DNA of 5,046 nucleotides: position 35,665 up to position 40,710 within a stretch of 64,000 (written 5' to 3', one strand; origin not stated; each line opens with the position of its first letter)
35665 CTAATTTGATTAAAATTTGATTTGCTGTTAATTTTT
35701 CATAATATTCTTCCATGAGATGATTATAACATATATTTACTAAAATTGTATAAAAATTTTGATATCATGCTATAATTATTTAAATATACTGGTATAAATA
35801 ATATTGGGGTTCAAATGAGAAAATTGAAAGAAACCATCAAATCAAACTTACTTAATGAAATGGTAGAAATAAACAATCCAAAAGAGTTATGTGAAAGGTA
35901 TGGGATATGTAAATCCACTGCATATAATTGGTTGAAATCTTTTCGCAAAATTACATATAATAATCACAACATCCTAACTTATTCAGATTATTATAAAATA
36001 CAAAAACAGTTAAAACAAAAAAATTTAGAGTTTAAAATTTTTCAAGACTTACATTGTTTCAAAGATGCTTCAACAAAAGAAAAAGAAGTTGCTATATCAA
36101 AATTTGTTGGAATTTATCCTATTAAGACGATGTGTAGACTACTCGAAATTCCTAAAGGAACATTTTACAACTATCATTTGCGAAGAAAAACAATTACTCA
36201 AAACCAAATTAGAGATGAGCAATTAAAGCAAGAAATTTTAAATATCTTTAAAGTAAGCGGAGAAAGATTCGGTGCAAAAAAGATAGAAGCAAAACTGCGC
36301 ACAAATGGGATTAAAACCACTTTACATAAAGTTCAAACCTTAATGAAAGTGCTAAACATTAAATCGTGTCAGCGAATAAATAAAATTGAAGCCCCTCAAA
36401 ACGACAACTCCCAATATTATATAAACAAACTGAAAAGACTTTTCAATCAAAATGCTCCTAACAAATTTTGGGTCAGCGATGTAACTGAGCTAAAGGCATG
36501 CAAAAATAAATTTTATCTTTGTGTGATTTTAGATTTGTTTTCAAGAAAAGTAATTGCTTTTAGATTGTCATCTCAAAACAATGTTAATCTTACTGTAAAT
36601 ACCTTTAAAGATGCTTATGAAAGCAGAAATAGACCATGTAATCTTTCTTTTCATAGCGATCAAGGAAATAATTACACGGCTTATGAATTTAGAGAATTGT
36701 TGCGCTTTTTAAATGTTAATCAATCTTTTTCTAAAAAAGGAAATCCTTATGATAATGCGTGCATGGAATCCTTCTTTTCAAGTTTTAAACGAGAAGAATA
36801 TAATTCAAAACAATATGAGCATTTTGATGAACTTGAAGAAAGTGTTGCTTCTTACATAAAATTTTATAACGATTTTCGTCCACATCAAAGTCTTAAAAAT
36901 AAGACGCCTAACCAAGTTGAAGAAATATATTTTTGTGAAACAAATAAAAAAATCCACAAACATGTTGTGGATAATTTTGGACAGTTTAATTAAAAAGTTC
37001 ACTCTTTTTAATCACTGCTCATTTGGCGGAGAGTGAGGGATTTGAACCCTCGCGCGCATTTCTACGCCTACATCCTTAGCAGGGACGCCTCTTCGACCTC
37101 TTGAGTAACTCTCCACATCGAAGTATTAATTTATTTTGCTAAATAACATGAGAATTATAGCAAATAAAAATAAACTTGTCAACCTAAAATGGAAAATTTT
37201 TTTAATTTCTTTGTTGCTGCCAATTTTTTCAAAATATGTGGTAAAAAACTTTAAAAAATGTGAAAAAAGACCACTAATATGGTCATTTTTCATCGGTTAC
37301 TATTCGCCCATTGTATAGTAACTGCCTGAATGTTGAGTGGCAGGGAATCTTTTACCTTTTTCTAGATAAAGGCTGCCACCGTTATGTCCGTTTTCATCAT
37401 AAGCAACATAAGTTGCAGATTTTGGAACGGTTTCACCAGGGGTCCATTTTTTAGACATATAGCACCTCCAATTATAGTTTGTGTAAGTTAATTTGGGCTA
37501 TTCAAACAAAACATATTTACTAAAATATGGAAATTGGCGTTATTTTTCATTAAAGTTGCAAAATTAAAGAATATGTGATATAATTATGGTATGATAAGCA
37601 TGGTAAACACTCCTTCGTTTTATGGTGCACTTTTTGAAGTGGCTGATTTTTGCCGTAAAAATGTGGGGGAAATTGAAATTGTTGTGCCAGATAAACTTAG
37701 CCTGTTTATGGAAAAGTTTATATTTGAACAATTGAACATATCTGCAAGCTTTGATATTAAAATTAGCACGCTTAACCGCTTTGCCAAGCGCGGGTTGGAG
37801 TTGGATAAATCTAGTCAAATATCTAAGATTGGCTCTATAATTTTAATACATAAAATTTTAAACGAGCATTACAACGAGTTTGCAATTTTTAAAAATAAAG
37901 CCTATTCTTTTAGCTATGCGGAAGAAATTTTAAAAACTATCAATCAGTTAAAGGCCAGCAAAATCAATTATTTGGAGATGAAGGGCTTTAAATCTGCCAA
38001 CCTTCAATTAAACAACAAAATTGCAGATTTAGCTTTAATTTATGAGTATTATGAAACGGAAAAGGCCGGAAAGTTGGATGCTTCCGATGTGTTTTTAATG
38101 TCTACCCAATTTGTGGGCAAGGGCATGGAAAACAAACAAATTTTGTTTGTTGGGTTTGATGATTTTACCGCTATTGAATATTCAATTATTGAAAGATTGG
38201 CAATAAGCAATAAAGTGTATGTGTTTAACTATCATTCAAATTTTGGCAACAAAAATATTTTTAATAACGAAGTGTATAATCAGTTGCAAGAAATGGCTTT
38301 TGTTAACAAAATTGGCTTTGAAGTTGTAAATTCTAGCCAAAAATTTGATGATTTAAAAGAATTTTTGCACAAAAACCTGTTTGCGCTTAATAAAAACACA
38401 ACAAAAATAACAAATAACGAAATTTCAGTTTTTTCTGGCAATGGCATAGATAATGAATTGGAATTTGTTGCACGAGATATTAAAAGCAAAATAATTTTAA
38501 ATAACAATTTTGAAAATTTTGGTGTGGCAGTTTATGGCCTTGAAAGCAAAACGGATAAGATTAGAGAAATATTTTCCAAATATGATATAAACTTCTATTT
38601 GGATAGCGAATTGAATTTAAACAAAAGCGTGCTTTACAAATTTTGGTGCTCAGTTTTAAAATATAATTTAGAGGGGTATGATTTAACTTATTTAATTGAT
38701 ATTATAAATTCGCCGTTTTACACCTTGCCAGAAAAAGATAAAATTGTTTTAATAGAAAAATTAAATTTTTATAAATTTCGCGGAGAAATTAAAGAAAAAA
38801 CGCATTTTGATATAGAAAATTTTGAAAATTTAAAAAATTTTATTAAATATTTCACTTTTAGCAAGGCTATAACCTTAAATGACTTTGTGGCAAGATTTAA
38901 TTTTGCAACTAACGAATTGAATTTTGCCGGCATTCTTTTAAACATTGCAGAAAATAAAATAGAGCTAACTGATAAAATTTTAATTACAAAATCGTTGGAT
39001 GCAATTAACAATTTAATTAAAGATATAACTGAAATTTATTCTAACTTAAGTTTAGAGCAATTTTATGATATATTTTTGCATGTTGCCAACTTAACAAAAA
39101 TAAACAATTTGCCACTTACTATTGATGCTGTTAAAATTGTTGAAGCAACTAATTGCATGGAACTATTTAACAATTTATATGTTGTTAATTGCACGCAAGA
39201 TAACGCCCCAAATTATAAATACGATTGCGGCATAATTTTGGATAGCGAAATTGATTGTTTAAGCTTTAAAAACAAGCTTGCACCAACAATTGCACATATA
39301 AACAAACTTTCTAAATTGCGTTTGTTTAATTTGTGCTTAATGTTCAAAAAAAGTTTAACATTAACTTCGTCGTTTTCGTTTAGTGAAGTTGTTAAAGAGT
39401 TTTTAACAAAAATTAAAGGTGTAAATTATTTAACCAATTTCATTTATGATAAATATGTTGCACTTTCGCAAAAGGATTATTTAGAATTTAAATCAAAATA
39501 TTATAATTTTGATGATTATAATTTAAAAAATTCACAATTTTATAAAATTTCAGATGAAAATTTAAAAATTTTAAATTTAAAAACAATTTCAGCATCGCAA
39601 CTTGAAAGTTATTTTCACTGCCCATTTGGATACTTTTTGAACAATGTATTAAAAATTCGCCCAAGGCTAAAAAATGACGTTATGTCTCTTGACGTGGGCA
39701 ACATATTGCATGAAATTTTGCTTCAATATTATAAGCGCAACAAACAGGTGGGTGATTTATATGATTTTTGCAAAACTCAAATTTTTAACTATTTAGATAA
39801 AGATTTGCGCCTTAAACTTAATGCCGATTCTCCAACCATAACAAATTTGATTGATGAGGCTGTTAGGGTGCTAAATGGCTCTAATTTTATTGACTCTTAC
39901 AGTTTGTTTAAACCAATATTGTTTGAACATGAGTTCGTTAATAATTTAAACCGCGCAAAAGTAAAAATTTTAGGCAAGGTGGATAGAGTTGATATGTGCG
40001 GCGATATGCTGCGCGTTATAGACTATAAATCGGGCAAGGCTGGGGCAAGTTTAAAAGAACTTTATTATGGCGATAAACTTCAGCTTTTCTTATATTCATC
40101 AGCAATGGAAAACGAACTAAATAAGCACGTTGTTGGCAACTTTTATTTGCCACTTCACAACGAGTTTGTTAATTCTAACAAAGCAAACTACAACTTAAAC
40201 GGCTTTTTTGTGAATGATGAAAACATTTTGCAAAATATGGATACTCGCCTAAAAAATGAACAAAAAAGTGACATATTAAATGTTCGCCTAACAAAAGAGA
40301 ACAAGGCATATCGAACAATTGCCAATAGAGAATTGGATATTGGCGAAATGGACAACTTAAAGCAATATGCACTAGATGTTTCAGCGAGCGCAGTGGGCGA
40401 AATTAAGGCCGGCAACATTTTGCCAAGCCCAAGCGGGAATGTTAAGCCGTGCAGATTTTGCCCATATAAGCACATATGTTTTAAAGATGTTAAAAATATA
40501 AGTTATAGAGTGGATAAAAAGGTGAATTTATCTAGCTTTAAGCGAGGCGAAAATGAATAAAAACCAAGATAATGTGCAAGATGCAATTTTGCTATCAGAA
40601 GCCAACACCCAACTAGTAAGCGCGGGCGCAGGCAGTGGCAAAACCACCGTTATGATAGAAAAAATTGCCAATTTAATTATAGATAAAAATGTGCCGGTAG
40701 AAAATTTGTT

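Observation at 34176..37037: A/T-rich islet at tRNA-Ser carrying an orphan PD-(D/E)xK-like protein: candidate single-gene defence or toxin module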

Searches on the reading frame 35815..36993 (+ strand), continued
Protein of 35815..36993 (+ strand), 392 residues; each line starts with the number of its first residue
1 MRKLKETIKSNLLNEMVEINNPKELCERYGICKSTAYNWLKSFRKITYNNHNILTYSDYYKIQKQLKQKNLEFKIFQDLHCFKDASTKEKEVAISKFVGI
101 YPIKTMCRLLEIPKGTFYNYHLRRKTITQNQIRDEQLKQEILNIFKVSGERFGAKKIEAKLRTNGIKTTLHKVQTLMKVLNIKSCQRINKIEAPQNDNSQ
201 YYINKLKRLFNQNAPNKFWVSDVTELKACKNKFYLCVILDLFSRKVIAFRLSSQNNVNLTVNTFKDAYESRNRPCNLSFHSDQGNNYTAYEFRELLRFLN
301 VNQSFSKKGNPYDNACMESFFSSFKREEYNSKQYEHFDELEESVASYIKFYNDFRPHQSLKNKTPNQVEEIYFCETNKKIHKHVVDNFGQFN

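Call 108: find_encoding_contigs(protein=P0160, flank=8000, max_places=4)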
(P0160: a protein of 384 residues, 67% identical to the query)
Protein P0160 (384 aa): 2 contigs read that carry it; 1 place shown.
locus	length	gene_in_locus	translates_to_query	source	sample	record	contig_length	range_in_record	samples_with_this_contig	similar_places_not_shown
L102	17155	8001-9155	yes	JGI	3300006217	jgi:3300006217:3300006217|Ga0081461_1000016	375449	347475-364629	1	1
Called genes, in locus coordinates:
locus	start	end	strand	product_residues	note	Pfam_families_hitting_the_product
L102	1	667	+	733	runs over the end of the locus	PF00270:DEAD (weak), PF04851:ResIII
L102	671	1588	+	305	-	-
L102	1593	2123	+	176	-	-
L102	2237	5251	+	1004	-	PF01443:Viral_helicase1 (faint), PF13086:AAA_11, PF13245:AAA_19 (weak), PF13604:AAA_30 (faint), PF13087:AAA_12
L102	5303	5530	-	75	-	-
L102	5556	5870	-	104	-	-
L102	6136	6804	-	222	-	-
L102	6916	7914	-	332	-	PF14082:SduA_C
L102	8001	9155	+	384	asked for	PF01527:HTH_Tnp_1 (faint), PF04218:CENP-B_N (weak), PF13384:HTH_23 (faint), PF13518:HTH_28 (faint), PF13276:HTH_21, PF00665:rve, PF13683:rve_3, PF13333:rve_2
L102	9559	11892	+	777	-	-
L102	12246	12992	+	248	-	-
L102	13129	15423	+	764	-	PF19732:SpoIIE_N, PF07228:SpoIIE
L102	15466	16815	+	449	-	PF01171:ATP_bind_3, PF11734:TilS_C (weak)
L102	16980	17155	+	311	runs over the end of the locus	-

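Call 112: search_protein_families(library=padloc, proteins=[L102:6916-7914:-, L102:6136-6804:-, L094:5089-6855:+, L094:4580-4969:+, L094:3954-4598:+], max_evalue=0.0001)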
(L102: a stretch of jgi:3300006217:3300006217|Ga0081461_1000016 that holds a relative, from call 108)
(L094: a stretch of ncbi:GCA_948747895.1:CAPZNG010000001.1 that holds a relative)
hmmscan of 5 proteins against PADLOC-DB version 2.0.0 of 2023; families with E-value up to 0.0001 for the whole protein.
L102:6916-7914:- (332 aa): 17 families
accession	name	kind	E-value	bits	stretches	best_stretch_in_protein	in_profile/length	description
PDLC00402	SduA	-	7.1e-72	240.4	1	5-329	12-351/354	DUF4263 domain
PDLC00385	SduA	-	1.6e-29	101.3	1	35-315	27-316/319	DUF4263 domain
PDLC00390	SduA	-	2.2e-15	54.7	1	94-314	105-335/339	DUF4263 domain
PDLC00399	SduA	-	5.1e-13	47.1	1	69-318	113-373/375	DUF4263 domain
PDLC00389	SduA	-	1.2e-12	46.1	1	85-321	150-381/383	DUF4263 domain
PDLC00405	SduA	-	1.2e-12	45.9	1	140-320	137-316/323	DUF4263 domain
PDLC00400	SduA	-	1.4e-11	42.4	1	118-321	86-301/308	DUF4263 domain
PDLC00388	SduA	-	1.1e-10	39.2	1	192-320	260-400/402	DUF4263 domain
PDLC00384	SduA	-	4.2e-09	33.7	1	195-326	336-469/476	DUF4263 domain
PDLC00397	SduA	-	1.1e-08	33.1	1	208-309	115-218/227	DUF4263 domain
PDLC00394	SduA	-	3.8e-08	30.8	1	67-318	97-388/392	DUF4263 domain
PDLC00401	SduA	-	4.2e-08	31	1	137-315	218-399/404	DUF4263 domain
PDLC00406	SduA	-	1.1e-07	30.2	1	123-315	128-324/326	DUF4263 domain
PDLC00393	SduA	-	2.1e-07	28.5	1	189-316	321-451/455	DUF4263 domain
PDLC00387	SduA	-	6.8e-06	22.9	1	128-317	362-544/546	DUF4263 domain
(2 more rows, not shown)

L102:6136-6804:- (222 aa): 0 families

L094:5089-6855:+ (588 aa): 0 families

L094:4580-4969:+ (129 aa): 0 families

L094:3954-4598:+ (214 aa): 0 families

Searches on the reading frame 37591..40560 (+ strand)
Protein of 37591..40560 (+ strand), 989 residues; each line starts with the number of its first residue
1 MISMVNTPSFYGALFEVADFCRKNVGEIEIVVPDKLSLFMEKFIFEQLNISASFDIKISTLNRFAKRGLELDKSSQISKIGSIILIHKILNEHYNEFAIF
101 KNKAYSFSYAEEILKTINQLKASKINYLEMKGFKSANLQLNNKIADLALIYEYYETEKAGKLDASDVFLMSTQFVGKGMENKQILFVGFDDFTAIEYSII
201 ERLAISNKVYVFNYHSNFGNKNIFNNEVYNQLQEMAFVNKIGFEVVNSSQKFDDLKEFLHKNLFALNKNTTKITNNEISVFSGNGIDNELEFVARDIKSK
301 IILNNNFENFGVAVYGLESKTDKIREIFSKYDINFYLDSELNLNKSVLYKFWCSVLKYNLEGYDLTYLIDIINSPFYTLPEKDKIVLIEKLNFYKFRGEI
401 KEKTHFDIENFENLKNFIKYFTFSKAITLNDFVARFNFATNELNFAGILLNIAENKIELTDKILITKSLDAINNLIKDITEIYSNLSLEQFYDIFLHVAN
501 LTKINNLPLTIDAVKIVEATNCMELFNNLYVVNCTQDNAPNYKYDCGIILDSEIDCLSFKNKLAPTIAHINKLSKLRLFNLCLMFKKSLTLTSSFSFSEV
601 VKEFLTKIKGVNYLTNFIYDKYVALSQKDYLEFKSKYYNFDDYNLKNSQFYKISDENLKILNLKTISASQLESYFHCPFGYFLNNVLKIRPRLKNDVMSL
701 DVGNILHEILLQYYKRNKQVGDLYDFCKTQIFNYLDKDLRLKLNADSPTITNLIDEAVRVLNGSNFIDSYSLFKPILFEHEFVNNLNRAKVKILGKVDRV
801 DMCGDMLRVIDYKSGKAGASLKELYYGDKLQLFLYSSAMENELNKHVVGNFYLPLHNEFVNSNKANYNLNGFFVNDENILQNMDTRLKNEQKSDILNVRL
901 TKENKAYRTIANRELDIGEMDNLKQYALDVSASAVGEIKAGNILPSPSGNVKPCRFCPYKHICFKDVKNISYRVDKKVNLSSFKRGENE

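Call 6: search_protein_families(library=pfam, proteins=[window:37591-40560:+], max_evalue=1)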
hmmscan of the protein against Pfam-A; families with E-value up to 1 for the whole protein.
window:37591-40560:+ (989 aa): 3 families
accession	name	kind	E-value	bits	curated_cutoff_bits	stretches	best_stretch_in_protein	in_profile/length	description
PF12705.13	PDDEXK_1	-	5e-31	109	22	1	665-963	1-246/247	PD-(D/E)XK nuclease superfamily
PF21445.3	ADDB_N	-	4.6e-22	79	26.6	1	27-252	30-280/290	ADDB, N-terminal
PF07602.17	DUF1565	-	0.11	12.2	20.3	1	241-324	110-190/257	Protein of unknown function (DUF1565)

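Call 30: find_encoding_contigs(protein=window:37591-40560:+, flank=6000, max_places=10)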
Protein window:37591-40560:+ (989 aa): no gene with exactly this product is on record in the collection.

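Call 69: find_related_loci(query=window:37591-40560:+, collection=genome_contigs, flank=8000)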
Query window:37591-40560:+ (989 aa) in genome_contigs; peptide patterns used: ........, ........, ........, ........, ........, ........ (x = any residue, [..] = any of these).
44 stretches matched a pattern; 5 encode a relative of the query (tblastn E <= 1e-3); 5 distinct loci.
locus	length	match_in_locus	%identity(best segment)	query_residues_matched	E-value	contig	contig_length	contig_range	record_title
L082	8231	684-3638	57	1-985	0e+0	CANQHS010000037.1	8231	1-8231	MAG: uncultured Clostridia bacterium isolate Lapin-027__bin86 genome assembly, contig: Lapin-027__NODE_9227_length_8231_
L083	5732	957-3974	55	1-989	0e+0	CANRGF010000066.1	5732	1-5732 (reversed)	MAG: uncultured Clostridia bacterium isolate Lapin-021__bin12 genome assembly, contig: Lapin-021__NODE_16906_length_5732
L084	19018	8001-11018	55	1-989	0e+0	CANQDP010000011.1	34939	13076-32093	MAG: uncultured Clostridia bacterium isolate Lapin-008__bin23 genome assembly, contig: Lapin-008__NODE_1450_length_34939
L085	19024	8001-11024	55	1-989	0e+0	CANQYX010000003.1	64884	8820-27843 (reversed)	MAG: uncultured Clostridia bacterium isolate Lapin-018__bin38 genome assembly, contig: Lapin-018__NODE_354_length_64884_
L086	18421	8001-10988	52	1-984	0e+0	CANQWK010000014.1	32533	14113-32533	MAG: uncultured Clostridia bacterium isolate Lapin-014__bin47 genome assembly, contig: Lapin-014__NODE_997_length_32533_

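Call 101: search_protein_families(library=padloc, proteins=[L086:1058-2977:-, L086:232-759:-], max_evalue=0.00001)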
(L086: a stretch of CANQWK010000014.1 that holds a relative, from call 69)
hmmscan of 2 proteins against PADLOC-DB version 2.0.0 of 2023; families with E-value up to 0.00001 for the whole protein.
L086:1058-2977:- (639 aa): 73 families (the best 25 are shown)
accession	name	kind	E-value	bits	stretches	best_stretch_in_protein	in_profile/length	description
PDLC02979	AriA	-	8.2e-52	175.2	1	1-397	1-371/373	-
PDLC02980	AriA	-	4.3e-20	70.9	1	184-397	165-301/304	-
PDLC00065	GajA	-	8.6e-19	65.7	1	1-423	1-412/670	AAA ATPase domain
PDLC00070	GajA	-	1.2e-18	65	2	249-429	206-367/596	AAA ATPase domain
PDLC00086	GajA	-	5.2e-18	63.2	2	297-366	269-332/600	AAA ATPase domain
PDLC00096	GajA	-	5.8e-18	62.9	2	1-91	1-95/630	AAA ATPase domain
PDLC00069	GajA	-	3.1e-17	60.3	1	5-425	5-407/687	AAA ATPase domain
PDLC04168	GajA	-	5.1e-17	59.8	2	1-53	1-54/570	-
PDLC00063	GajA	-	5.3e-17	59.6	1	1-419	1-420/679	AAA ATPase domain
PDLC00071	GajA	-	5.9e-16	56.4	2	1-82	1-84/588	AAA ATPase domain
PDLC02981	AriAB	-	1.3e-15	55.1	2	334-522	327-509/694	-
PDLC00099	GajA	-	3.6e-15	54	2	1-86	1-89/626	AAA ATPase domain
PDLC00091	GajA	-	4.6e-15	53.5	2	3-86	3-91/627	AAA ATPase domain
PDLC00073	GajA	-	7.5e-15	52.9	1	303-417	244-351/589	AAA ATPase domain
PDLC00079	GajA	-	2.7e-14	50.9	1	1-423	1-425/702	AAA ATPase domain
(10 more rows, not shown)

L086:232-759:- (175 aa): 0 families
